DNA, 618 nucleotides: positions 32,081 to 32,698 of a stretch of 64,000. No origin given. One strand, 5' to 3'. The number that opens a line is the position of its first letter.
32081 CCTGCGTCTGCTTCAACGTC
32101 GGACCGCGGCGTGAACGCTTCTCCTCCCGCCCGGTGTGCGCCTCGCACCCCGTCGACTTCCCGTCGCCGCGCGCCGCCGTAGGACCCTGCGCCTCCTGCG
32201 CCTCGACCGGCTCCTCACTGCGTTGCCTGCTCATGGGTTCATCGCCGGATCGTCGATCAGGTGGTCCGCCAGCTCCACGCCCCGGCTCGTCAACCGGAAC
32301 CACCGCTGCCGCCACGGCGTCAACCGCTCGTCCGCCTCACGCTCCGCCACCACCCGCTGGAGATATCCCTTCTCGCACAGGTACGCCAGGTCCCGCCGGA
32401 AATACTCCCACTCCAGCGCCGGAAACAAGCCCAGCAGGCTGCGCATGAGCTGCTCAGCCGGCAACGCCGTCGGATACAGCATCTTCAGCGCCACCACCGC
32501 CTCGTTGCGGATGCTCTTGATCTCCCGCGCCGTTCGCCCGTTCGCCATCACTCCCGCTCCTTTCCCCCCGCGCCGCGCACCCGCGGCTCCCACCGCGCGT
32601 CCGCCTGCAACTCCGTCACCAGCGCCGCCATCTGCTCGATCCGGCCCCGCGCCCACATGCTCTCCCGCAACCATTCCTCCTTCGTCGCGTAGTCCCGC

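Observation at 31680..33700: Self-contained five-gene operon of unrecognisable small proteins, every junction overlapping, at the window centre beside rnpB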

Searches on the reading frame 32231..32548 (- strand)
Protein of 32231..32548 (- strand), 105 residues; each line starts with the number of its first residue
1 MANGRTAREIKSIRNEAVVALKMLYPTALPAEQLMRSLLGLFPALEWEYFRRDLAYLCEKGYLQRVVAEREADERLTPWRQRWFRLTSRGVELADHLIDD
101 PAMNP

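Call 3: search_protein_families(library=pfam, proteins=[window:32231-32548:-], max_evalue=1)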
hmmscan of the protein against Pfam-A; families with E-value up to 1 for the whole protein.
window:32231-32548:- (105 aa): 1 family
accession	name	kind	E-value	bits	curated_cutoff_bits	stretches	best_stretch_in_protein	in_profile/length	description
PF10495.14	PACT_coil_coil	-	0.11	13.3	25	1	48-76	6-32/77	Pericentrin-AKAP-450 domain of centrosomal targeting protein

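Call 4: search_protein_families(library=phrogs, proteins=[window:32231-32548:-], max_evalue=1)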
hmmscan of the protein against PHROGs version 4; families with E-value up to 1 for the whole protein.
window:32231-32548:- (105 aa): 1 family
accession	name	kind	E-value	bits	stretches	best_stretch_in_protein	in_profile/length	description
phrog_436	-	unknown function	0.023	15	1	19-101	25-98/125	-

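Call 10: find_encoding_contigs(protein=window:32231-32548:-, flank=10000, max_places=6)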
Protein window:32231-32548:- (105 aa): 3 contigs read that carry it; 3 places shown.
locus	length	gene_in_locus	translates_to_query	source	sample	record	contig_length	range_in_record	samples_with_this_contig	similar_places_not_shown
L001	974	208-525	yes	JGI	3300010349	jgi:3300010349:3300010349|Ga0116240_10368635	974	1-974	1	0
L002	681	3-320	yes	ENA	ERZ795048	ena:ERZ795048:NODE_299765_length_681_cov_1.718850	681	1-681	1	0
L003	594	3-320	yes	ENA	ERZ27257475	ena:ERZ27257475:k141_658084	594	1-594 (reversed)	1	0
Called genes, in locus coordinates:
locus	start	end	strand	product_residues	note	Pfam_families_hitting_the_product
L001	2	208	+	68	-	?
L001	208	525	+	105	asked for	-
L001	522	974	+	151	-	?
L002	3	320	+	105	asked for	?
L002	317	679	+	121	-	?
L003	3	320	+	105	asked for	?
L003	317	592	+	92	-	?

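Call 13: find_homologous_proteins(query=window:32231-32548:-, max_evalue=0.01)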
Query window:32231-32548:- (105 aa): 184 proteins with E <= 0.01 among 224 candidates; the best 120 are listed.
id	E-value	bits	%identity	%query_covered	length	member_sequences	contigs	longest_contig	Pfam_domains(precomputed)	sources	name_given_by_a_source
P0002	9.0e-64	230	100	100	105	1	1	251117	-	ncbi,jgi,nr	ncbi:MAG: hypothetical protein H6816_05295 [Phycisphaerales bacterium]|nr:hypothetical protein [Phyc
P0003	2.7e-55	203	87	100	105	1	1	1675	-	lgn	-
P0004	5.1e-54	199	83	100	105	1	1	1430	-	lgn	-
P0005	1.2e-53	197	86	100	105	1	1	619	-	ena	-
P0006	4.5e-53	195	85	100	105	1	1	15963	-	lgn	-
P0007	5.2e-53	195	86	100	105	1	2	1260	-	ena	-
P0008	1.4e-52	194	85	99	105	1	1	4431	-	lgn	-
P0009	5.6e-52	192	84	100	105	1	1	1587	-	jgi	jgi:hypothetical protein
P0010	6.1e-52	192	85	100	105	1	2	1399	-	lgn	-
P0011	2.5e-51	190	82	99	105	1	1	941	-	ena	-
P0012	3.3e-51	189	84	100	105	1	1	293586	-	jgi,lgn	-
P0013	4.2e-51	189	82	100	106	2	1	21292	-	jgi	jgi:hypothetical protein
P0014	2.5e-50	187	81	99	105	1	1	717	-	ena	-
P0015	5.3e-50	186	82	99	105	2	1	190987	-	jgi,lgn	-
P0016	4.5e-49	183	78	99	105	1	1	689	-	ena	-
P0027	7.3e-46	172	72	99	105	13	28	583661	-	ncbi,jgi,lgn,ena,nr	ncbi:MAG TPA: hypothetical protein PKN33_20930 [Phycisphaerae bacterium]|nr:hypothetical protein [Ph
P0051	1.6e-42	162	73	100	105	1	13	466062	-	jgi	jgi:hypothetical protein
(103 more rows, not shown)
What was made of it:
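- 32231..32548 (-): P4: 105-aa winged-helix protein and the most conserved member. It is a remote homologue of Mu gp26 / BalMu-1 gp21 (phrog_436). 184 relatives, the 120 listed all about 105 aa and 61-87% identical (call 13).
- Very strong constraint on P4 (dN/dS 0.04-0.11; the 120 relatives listed are 61-87% identical, call 13). P4 is far more conserved than typical local regulators (call 13).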

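Call 15: find_encoding_contigs(protein=P0027, flank=10000, max_places=3)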
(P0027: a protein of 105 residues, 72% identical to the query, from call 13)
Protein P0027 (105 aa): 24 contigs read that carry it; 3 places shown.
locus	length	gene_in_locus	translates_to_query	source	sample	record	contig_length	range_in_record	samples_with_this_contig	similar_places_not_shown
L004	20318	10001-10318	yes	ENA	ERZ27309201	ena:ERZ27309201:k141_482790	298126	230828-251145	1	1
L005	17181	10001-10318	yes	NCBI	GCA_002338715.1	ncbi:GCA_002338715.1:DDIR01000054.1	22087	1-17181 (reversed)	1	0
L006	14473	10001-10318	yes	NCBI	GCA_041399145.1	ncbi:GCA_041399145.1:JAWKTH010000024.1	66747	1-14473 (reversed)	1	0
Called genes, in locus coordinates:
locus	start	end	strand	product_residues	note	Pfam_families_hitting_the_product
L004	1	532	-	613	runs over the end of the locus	-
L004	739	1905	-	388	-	PF01594:AI-2E_transport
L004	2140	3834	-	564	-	PF01384:PHO4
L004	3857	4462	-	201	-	PF01865:PhoU_div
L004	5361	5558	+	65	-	-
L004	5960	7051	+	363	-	PF00903:Glyoxalase, PF13468:Glyoxalase_3 (faint), PF13669:Glyoxalase_4, PF14696:Glyoxalase_5, PF00903:Glyoxalase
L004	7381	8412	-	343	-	-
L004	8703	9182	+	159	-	-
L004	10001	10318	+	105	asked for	-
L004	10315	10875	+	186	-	-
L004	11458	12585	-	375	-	PF08240:ADH_N, PF00107:ADH_zinc_N, PF13602:ADH_zinc_N_2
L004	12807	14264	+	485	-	PF04892:VanZ-LLP1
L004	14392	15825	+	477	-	PF13230:GATase_4 (weak), PF13522:GATase_6, PF13537:GATase_7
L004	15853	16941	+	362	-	PF00586:AIRS, PF02769:AIRS_C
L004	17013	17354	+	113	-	-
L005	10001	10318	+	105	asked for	-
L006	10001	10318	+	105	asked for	-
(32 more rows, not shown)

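Call 16: find_encoding_contigs(protein=P0051, flank=10000, max_places=2)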
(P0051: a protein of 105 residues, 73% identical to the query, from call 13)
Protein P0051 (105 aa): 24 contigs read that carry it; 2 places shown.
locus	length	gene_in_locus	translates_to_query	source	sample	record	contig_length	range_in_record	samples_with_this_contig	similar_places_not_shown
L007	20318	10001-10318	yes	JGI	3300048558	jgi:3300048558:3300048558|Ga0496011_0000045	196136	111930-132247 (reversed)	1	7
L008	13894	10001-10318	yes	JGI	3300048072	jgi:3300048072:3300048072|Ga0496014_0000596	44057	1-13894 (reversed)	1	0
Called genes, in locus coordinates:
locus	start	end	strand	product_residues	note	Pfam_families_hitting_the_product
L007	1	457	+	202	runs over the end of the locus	PF01339:CheB_methylest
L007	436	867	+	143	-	PF00072:Response_reg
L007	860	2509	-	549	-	PF00890:FAD_binding_2, PF01266:DAO (weak), PF02910:Succ_DH_flav_C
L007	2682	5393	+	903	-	-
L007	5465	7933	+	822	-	PF13414:TPR_11 (weak), PF13432:TPR_16 (weak), PF17874:TPR_MalT (weak), PF13371:TPR_9 (weak), PF13432:TPR_16, PF00515:TPR_1 (weak), PF07719:TPR_2 (weak), PF14559:TPR_19, +16 more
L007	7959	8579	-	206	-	-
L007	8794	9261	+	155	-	-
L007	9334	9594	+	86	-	-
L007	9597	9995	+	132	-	-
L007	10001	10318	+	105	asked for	-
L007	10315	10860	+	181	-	-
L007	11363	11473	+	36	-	-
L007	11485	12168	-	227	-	-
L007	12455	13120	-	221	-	-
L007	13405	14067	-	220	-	-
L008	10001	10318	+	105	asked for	-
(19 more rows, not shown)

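Call 20: find_related_loci(query=A1, collection=genome_contigs, flank=5000)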
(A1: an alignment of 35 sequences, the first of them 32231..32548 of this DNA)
Query A1 (105 aa) in genome_contigs; peptide patterns used: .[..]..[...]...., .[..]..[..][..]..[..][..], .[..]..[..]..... (x = any residue, [..] = any of these).
195 stretches matched a pattern; 99 encode a relative of the query (tblastn E <= 1e-3); the best 80 are kept; 80 distinct loci.
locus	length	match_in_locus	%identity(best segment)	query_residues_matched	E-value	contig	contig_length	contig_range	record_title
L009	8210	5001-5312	72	1-104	8e-51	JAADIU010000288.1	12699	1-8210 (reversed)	MAG: Planctomycetota bacterium isolate M_MetaBat.71 contig-127_9504, whole genome shotgun sequence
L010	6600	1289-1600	72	1-104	8e-51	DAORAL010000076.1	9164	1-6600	MAG TPA_asm: Phycisphaerae bacterium isolate AMR_MDS_0959 NODE_1196_length_9164_cov_7.127566, whole genome shotgun seque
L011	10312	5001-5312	73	1-104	1e-50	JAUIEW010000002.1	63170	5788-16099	MAG: Phycisphaerae bacterium isolate 8_bin.52 NODE_639_length_63170_cov_1.065638, whole genome shotgun sequence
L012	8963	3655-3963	75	1-103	6e-50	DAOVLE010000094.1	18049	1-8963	MAG TPA_asm: Phycisphaerales bacterium isolate CSMAG_1437 CSMAG_1437_k141_1011741_length_18049_cov_15.0000, whole genome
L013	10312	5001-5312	72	1-104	5e-50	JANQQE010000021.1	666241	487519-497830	MAG: Alphaproteobacteria bacterium isolate IP29b_bin.190 k99_2334144, whole genome shotgun sequence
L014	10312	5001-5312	70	1-104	2e-49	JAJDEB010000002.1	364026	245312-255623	MAG: Phycisphaerae bacterium isolate OFTM112 OFTM112_1, whole genome shotgun sequence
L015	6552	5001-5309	73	1-103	1e-49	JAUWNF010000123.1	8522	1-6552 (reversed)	MAG: Phycisphaerales bacterium isolate CSMAG_2417 CSMAG_2417_k141_147624_length_8522_cov_7.7313, whole genome shotgun se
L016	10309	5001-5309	72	1-103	2e-48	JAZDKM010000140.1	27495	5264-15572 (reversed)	MAG: Planctomycetota bacterium isolate MEGAHIT-group-0.533 k141_242217, whole genome shotgun sequence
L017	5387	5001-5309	72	1-103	5e-48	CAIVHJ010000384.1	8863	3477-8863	MAG: uncultured Phycisphaerales bacterium isolate AlinenSediments_bin-0346 genome assembly, contig: bin-0346:384/467, wh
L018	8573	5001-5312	70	1-104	5e-48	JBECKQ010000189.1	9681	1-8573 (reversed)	MAG: Phycisphaerae bacterium isolate ETDI83 k127_1384989, whole genome shotgun sequence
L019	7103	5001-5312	74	1-104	6e-48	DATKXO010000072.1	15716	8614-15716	MAG TPA_asm: Phycisphaerae bacterium isolate SMAG_U14193 k141_1079050, whole genome shotgun sequence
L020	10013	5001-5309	71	1-103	7e-48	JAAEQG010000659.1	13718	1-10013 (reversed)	MAG: bacterium isolate Gpa_12 GpaG_CONTIG2042526, whole genome shotgun sequence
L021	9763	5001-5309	71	1-103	8e-47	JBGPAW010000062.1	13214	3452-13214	MAG: Phycisphaerae bacterium isolate OBJ_0618_130150_12 k141_5323065_length_13214_cov_9.0000, whole genome shotgun seque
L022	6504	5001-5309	69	1-103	2e-46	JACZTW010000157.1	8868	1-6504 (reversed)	MAG: Planctomycetota bacterium isolate B14T1B10 B14T1B10_NODE5425, whole genome shotgun sequence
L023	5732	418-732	69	1-105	1e-46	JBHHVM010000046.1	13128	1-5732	MAG: Phycisphaerae bacterium isolate S.4.sp2_bin.24 NODE_1961_length_13128_cov_4.891532, whole genome shotgun sequence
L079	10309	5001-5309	63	1-103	5e-40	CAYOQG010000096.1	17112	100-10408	MAG TPA_asm: uncultured Phycisphaeraceae bacterium isolate SRP323688_co1_276 genome assembly, contig: NODE_5405_length_1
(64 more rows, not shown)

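Call 26: search_solved_structures(query=A1, max_evalue=10, show_alignments=2)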
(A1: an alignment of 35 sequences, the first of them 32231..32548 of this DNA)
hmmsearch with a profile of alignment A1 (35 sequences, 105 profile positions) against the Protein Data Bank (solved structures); distinct sequences matched with E-value up to 10: 10.
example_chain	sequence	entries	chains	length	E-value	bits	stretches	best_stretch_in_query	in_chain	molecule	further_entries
5vkw_A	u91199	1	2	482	0.48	13.6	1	74-105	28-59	Adenylosuccinate lyase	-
5ilv_A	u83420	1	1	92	0.56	13.3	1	43-69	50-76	ETS translocation variant 5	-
5ilu_A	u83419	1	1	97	0.57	13.3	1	43-69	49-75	ETS translocation variant 4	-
4uuv_A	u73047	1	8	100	0.6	13.2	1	43-69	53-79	ETS TRANSLOCATION VARIANT 4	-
4uno_A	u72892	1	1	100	0.65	13.1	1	43-69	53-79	ETS TRANSLOCATION VARIANT 5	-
5ils_A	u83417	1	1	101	0.66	13.1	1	43-69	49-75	ETS translocation variant 1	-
4avp_A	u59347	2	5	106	0.72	13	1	43-69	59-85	ETS TRANSLOCATION VARIANT 1 | HUMAN ETV1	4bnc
4co8_A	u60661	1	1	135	1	12.5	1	43-69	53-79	ETS TRANSLOCATION VARIANT 4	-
5dan_A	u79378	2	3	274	1.2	12.3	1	8-49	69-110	2,5-diketo-D-gluconic acid reductase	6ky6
6kik_A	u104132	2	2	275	1.2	12.3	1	8-49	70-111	Oxidoreductase, aldo/keto reductase family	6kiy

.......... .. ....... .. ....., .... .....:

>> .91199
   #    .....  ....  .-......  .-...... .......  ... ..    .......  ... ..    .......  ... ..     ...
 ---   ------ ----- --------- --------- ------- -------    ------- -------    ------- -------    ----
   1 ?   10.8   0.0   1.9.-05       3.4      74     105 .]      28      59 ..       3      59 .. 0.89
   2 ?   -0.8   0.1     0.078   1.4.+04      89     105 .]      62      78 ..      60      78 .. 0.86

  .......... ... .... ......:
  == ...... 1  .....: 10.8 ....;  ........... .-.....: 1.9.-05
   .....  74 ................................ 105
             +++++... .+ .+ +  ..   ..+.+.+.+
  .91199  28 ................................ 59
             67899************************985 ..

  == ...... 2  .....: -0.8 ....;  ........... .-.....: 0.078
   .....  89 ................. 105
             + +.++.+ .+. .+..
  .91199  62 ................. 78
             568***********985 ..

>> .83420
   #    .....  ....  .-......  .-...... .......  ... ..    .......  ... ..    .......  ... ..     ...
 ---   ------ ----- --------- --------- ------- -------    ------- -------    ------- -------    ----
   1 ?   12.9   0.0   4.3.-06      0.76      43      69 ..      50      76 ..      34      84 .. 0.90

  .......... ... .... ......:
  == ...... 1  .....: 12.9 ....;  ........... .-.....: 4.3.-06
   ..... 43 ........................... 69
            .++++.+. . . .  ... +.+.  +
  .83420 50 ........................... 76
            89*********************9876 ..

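Call 27: search_protein_families(library=pfam, alignment_id=A1, max_evalue=1)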
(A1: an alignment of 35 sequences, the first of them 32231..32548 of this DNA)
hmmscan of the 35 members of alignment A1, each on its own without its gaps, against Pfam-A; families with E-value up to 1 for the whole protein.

A. member 1, window:32231-32548:- (105 aa): 1 family
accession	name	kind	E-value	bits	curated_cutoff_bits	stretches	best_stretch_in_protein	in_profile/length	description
PF10495.14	PACT_coil_coil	-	0.11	13.3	25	1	48-76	6-32/77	Pericentrin-AKAP-450 domain of centrosomal targeting protein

B. families by the number of members that match (of 35 scanned): 10 families
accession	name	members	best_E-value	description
PF08220.18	HTH_DeoR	10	0.024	DeoR-like helix-turn-helix domain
PF14947.12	HTH_45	3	0.022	Winged helix-turn-helix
PF02845.22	CUE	2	0.021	CUE domain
PF24184.1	Phage_zn_bind_5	1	0.068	Phage zinc binding protein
PF10495.14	PACT_coil_coil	1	0.11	Pericentrin-AKAP-450 domain of centrosomal targeting protein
PF20107.4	DUF6497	1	0.15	Family of unknown function (DUF6497)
PF25638.1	DUF5983_N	1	0.18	Family of unknown function (DUF5983) N-terminal domain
PF18138.6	bacHORMA_1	1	0.2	Bacterial HORMA domain family 1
PF23054.1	UBA_N4BP1_C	1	0.21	N4BP1, C-terminal UBA domain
PF15090.11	DUF4553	1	0.43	Domain of unknown function (DUF4553)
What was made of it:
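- Closest known: MarR/PadR-type winged-helix DNA-binding proteins. Different: The best Pfam hits are E about 0.02 to HTH_DeoR and HTH_45, and the best PDB profile hits have E 0.5 or worse (calls 26, 27).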

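Call 35: predict_structure(alignment_id=A1)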
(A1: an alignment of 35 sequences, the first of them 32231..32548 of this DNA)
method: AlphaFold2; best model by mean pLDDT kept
length: 105 residues; sequences in the alignment: 35
mean_pLDDT: 91.0   pTM: 0.83
mean pLDDT of the five models: 91.0, 88.8, 88.4, 86.3, 52.1
residues with pLDDT >= 90: 80; 70-90: 20; 50-70: 3; < 50: 2
segments of 3 or more residues with pLDDT < 50: none
pLDDT, mean of each block of 10 residues (from residue 1): 74 96 95 96 94 97 90 84 96 93 81
secondary structure, 60 per line:
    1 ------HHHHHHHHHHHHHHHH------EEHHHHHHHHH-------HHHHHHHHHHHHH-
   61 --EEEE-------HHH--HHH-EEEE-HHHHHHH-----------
elements in order: H7-22 H31-39 H47-59 E63-66 E83-86 H88-94
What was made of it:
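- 32231..32548 (-): AF2 model: pLDDT 91, pTM 0.83, topology H-b-H-H-b-wing-b-H (call 35).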

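Call 38: fold_search(model_id=the predicted structure, library=pdb)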
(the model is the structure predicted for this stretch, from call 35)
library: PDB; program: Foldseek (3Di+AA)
matches with E <= 10: 1021; with E <= 0.001: 0
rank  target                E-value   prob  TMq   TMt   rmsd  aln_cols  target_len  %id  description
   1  3cjn                  3.4e-03  1.00  0.56  0.41   4.4        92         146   24  Crystal structure of transcriptional regulator, MarR family, from Silicibacter pomeroyi (released 2008-03-25)
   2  6ez1_A                5.3e-03  1.00  0.62  0.60   5.7        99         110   18  Structure of h. salinarum RosR (vng0258) grown from NaBr (released 2018-08-22)
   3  4yif_B                5.3e-03  1.00  0.55  0.42   4.5        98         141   15  Crystal structure of Rv0880 (released 2015-06-10)
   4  5k5q_A                6.1e-03  1.00  0.58  0.68   2.1        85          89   15  Structure of AspA-DNA complex: novel centromere bindng protein-centromere complex (released 2016-06-01)
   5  2xig_B                6.5e-03  1.00  0.55  0.40   9.4       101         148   16  The structure of the Helicobacter pylori ferric uptake regulator Fur reveals three functional metal binding sites (released 2011-01-19)
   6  3l7w                  6.9e-03  1.00  0.62  0.61   5.2        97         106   15  The Crystal Structure of smu.1704 from Streptococcus mutans UA159 (released 2010-12-08)
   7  3elk_B                6.9e-03  1.00  0.59  0.60   3.9        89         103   13  Crystal structure of putative transcriptional regulator TA0346 from Thermoplasma acidophilum (released 2008-09-30)
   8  4lmy_A                7.3e-03  1.00  0.49  0.36   3.1        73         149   12  Structure of GAS PerR-Zn-Zn (released 2014-04-02)
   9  7nyw_D                7.8e-03  1.00  0.54  0.59   4.3        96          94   17  Cryo-EM structure of the MukBEF-MatP-DNA head module (released 2021-07-07)
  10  1xma_B                8.3e-03  1.00  0.57  0.58   4.1        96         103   14  Structure of a transcriptional regulator from Clostridium thermocellum Cth-833 (released 2004-12-14)
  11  4lmy_B                8.9e-03  1.00  0.51  0.36   2.4        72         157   12  Structure of GAS PerR-Zn-Zn (released 2014-04-02)
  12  1f4k_A                9.5e-03  1.00  0.55  0.51   4.9        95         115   12  CRYSTAL STRUCTURE OF THE REPLICATION TERMINATOR PROTEIN/B-SITE DNA COMPLEX (released 2001-06-08)
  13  4rs8_A                1.0e-02  1.00  0.58  0.71   2.1        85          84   13  Apo structure of novel pNOB8 plasmid centromere binding protein (released 2015-09-16)
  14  4rs8_B                1.1e-02  1.00  0.57  0.72   2.2        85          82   13  Apo structure of novel pNOB8 plasmid centromere binding protein (released 2015-09-16)
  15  6qfd_C                1.1e-02  1.00  0.63  0.59   3.6        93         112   19  The complex structure of hsRosR-S4 (vng0258/RosR-S4) (released 2019-07-10)
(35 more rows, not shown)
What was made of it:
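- Closest known: MarR/PadR-type winged-helix DNA-binding proteins. Same: The P4 fold matches: Foldseek top hits have probability 1.0 and TM 0.55-0.63 (call 38).
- The P4 winged-helix model has pLDDT 91 (calls 35, 38). P4 has a generic MarR/PadR-like fold (call 38).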

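Call 39: find_related_loci(query=A1, collection=viral_contigs, flank=10000)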
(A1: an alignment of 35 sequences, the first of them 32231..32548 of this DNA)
Query A1 (105 aa) in viral_contigs; peptide patterns used: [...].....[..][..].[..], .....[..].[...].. (x = any residue, [..] = any of these).
107 stretches matched a pattern, but none encodes a relative of the query by tblastn (E <= 1e-3).

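Call 49: search_dna_similar(query=L079:5315-6040:+, collection=phages, mode=protein, max_evalue=10, max_rows=25)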
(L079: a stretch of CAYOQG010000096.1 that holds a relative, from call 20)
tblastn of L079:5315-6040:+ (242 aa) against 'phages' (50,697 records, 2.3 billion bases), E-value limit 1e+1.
No match.

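Call 50: search_dna_similar(query=window:32231-32548:-, collection=phages, mode=protein, max_evalue=10, max_rows=25)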
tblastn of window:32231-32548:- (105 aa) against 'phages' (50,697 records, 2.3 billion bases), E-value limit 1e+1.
Records with a match: 4; places in all: 4; records where one place covers at least 80% of the query: 3.
Best place of each record, by identity: <60% 4.
By first word of the organism name: Bacillus 3; Citrobacter 1.
By host as written in the record: Bacillus alcalophilus CGMCC 1.3604 3; Citrobacter portucalensis Sb-2 1.
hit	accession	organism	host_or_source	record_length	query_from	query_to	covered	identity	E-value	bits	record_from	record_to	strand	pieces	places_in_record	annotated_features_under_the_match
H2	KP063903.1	Bacillus phage BalMu-1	Bacillus alcalophilus CGMCC 1.3604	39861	1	103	98%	26.2%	6e+0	31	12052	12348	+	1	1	hypothetical protein (x2)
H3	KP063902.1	Bacillus phage BalMu-1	Bacillus alcalophilus CGMCC 1.3604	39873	1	103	98%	26.2%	6e+0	31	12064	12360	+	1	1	hypothetical protein (x2)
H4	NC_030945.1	Bacillus phage BalMu-1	Bacillus alcalophilus CGMCC 1.3604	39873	1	103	98%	26.2%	6e+0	31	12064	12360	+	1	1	hypothetical protein | lipoprotein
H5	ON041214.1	Citrobacter phage Chris1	Citrobacter portucalensis Sb-2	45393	14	82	66%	32.9%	8e+0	31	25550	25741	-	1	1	hypothetical protein | tail formation protein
